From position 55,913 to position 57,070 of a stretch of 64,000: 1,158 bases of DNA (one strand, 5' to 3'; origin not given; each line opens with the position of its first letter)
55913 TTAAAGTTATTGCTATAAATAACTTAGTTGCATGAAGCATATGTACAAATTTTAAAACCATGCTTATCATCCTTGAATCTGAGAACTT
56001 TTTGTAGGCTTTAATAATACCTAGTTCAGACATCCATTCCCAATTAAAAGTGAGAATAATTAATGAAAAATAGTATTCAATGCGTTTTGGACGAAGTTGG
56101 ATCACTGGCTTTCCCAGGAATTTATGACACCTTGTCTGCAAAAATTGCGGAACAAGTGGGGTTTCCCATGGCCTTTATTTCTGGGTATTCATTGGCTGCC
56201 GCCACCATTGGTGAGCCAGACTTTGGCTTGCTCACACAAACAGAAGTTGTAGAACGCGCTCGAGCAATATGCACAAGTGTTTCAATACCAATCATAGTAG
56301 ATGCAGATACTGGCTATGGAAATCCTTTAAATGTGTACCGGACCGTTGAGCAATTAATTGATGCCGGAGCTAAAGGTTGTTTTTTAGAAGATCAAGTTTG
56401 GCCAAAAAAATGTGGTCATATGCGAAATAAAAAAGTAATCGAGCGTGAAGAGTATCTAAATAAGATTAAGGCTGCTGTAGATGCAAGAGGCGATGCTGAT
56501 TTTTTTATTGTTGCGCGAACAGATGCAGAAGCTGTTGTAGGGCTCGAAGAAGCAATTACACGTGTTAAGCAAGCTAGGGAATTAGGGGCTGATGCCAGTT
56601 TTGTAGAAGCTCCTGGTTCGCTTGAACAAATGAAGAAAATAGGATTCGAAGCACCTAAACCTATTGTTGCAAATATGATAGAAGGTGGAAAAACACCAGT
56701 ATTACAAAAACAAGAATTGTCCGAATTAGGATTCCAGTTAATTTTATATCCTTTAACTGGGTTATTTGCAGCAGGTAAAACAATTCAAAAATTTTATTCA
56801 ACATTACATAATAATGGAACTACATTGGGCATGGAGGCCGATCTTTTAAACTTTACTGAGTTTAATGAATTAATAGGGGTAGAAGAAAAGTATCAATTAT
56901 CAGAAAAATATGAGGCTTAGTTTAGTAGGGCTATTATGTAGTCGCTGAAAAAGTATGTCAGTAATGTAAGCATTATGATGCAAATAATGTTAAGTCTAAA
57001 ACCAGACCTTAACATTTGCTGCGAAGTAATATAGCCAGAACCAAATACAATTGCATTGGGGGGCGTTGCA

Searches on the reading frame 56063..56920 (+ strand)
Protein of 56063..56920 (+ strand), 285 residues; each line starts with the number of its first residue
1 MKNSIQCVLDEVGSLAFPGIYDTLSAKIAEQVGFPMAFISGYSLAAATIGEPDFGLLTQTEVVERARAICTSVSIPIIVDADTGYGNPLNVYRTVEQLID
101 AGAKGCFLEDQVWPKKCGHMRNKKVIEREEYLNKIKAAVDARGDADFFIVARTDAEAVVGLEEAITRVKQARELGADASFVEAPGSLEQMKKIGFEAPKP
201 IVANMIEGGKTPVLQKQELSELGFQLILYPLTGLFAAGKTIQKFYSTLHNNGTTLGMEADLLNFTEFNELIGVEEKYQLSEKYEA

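Call 24: search_protein_families(library=pfam, proteins=[window:56063-56920:+], max_evalue=0.00001)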
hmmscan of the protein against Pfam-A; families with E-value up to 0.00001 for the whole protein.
window:56063-56920:+ (285 aa): 2 families
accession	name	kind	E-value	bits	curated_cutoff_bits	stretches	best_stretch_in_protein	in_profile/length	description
PF13714.12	PEP_mutase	-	5.6e-41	141.1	31.5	1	14-243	10-234/240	Phosphoenolpyruvate phosphomutase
PF00463.27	ICL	-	8.3e-15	54.7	26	1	65-166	140-244/526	Isocitrate lyase family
